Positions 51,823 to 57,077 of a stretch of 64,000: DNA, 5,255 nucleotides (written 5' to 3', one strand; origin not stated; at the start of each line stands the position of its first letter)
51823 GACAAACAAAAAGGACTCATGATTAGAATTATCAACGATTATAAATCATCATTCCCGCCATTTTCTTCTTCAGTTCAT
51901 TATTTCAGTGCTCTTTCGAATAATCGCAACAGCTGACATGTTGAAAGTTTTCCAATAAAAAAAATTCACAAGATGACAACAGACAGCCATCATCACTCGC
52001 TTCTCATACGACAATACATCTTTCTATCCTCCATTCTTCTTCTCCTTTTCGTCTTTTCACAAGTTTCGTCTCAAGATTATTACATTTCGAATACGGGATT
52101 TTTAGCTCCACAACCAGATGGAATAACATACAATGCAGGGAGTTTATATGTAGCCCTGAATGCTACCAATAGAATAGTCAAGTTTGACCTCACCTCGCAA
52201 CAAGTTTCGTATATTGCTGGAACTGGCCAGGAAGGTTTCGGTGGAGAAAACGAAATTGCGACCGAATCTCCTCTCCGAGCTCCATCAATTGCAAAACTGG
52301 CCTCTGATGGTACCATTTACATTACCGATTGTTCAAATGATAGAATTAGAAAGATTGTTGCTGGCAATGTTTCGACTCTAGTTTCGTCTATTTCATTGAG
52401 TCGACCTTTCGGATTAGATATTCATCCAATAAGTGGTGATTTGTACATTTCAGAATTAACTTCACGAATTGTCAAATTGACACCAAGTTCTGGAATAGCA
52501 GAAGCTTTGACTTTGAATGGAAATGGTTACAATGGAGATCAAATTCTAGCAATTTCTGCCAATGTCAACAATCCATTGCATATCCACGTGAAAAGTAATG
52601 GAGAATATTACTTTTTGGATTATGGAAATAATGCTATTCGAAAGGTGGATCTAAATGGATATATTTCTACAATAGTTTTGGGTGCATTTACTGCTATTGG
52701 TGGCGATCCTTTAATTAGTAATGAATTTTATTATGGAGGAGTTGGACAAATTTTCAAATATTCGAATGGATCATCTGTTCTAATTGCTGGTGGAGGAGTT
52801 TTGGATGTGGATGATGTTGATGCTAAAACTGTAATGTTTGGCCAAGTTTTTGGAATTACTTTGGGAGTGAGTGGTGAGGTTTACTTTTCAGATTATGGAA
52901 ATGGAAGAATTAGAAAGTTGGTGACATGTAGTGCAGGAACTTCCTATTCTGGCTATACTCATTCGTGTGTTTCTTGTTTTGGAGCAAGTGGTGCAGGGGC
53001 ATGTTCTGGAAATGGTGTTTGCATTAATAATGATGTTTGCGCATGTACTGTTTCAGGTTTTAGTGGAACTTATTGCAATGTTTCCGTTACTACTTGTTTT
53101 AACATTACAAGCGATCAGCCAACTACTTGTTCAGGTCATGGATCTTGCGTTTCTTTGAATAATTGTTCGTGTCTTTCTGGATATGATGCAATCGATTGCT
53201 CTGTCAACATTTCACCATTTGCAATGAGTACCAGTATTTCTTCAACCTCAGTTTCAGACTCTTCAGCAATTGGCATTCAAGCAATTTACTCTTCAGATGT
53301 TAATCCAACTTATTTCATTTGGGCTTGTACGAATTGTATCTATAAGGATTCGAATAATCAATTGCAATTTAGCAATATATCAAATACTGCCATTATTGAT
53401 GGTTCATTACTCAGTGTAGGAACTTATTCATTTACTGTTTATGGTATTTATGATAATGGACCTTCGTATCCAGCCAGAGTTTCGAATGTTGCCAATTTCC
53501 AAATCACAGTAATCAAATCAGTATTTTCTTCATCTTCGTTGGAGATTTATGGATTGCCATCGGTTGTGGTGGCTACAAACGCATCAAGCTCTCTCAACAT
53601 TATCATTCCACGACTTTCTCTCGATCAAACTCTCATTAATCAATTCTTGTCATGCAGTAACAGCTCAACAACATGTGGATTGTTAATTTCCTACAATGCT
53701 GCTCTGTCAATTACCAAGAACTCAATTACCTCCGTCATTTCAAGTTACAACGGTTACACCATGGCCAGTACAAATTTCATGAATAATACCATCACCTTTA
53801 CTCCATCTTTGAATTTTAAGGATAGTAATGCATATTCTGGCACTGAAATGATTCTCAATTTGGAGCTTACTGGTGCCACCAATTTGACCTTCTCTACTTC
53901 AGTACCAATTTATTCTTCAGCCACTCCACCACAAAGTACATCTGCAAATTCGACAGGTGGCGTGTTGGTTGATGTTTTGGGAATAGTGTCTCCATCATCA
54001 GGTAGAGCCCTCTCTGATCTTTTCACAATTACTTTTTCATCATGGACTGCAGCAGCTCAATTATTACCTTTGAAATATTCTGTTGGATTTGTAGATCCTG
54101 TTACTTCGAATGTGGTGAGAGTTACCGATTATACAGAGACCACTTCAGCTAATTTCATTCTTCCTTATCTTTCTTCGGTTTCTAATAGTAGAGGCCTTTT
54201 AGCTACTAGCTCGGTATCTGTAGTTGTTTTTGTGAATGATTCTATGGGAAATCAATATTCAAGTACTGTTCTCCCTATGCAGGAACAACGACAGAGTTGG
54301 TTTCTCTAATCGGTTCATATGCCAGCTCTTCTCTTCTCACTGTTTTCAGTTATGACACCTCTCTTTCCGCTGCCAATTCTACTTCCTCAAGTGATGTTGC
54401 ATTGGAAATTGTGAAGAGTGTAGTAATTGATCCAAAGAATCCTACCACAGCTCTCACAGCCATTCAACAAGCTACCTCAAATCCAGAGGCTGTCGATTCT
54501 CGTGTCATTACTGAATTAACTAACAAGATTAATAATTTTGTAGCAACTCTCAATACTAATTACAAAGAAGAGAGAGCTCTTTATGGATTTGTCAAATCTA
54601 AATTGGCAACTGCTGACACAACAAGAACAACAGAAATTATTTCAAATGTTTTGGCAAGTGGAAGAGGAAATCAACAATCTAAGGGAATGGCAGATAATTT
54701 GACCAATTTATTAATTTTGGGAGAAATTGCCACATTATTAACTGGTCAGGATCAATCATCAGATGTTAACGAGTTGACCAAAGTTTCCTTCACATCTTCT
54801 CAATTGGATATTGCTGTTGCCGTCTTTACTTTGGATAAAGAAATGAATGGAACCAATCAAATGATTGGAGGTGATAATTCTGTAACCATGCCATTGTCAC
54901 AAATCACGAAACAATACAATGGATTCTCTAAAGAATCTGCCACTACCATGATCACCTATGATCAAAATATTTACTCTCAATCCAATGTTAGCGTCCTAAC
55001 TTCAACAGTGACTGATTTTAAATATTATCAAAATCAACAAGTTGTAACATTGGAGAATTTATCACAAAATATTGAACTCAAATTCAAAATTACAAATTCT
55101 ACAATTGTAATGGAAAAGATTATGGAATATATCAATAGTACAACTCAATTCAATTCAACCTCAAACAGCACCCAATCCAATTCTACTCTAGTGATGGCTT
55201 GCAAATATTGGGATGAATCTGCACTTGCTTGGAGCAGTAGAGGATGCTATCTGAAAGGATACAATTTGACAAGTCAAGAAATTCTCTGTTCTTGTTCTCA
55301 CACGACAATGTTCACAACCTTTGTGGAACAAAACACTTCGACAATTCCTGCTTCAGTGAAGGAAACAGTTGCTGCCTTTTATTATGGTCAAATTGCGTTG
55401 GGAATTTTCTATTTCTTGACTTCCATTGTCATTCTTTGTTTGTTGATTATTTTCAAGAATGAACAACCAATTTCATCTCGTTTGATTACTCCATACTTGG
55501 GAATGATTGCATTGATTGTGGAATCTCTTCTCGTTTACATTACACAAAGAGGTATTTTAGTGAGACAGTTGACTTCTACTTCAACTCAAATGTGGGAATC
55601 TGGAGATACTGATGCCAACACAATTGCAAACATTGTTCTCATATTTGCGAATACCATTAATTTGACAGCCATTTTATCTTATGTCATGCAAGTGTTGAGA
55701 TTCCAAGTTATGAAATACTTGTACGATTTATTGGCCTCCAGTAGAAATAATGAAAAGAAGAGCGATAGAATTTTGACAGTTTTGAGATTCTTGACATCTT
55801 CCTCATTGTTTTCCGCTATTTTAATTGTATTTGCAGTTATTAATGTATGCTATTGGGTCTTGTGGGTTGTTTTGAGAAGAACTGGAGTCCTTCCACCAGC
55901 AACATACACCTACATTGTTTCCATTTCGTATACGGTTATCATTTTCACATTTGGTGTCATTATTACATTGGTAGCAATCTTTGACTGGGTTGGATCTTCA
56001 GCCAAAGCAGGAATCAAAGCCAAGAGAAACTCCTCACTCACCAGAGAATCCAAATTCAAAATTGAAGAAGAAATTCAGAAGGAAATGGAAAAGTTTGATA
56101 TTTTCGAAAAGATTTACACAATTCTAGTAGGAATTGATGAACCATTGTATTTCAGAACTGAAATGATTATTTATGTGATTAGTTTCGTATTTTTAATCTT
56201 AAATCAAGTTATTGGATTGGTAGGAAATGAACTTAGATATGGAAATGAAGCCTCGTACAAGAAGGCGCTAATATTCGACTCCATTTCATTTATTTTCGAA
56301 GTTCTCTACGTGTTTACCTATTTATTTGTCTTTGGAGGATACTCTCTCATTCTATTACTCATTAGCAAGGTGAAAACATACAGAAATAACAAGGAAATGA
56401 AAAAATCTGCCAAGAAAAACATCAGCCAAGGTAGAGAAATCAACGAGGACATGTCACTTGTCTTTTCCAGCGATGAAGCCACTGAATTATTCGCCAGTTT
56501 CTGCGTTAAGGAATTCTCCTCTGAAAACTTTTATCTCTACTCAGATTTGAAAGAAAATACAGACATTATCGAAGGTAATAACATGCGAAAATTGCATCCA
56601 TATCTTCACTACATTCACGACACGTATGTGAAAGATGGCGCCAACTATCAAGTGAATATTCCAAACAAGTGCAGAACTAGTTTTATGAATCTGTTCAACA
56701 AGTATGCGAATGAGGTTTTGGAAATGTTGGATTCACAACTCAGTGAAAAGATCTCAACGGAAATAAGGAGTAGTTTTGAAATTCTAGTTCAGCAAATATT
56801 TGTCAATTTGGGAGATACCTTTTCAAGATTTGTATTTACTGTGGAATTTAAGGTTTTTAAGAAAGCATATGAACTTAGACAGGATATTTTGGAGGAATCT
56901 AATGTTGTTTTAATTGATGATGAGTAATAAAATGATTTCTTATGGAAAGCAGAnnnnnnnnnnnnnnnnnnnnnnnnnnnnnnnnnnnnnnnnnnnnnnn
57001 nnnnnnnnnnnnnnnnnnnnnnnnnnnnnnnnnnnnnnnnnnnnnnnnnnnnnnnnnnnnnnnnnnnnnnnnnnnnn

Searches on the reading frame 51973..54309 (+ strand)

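Call 31: search_protein_families(library=pfam, proteins=[window:51973-54309:+], max_evalue=0.001)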
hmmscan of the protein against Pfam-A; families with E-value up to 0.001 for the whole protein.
window:51973-54309:+ (778 aa): 5 families
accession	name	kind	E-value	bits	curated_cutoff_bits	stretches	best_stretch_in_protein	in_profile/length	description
PF25021.1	TEN_NHL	-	5.6e-11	42.5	27.1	1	95-235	24-176/357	Teneurin NHL domain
PF07974.19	EGF_2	-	3.7e-06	27.6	22.1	0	384-409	6-32/32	EGF-like domain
PF23106.1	EGF_Teneurin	-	3.8e-06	27.3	24.3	0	343-370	4-29/30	Teneurin-like EGF domain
PF01436.27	NHL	-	4.8e-06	26.8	20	0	110-127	10-27/28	NHL repeat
PF24684.1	Vgb_lyase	-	5.6e-05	22.5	50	0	94-177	47-131/290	Virginiamycin B lyase family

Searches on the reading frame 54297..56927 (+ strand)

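Call 31: search_protein_families(library=pfam, proteins=[window:54297-56927:+], max_evalue=0.001)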
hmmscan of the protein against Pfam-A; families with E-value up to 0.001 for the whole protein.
window:54297-56927:+ (876 aa): 2 families
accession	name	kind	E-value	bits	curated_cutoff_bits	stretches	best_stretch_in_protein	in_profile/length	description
PF01825.27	GPS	-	2.9e-06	28.1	22.5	1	301-340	2-43/45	GPCR proteolysis site, GPS, motif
PF00615.24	RGS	-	1.3e-05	26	23.9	1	723-821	6-102/117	Regulator of G protein signaling domain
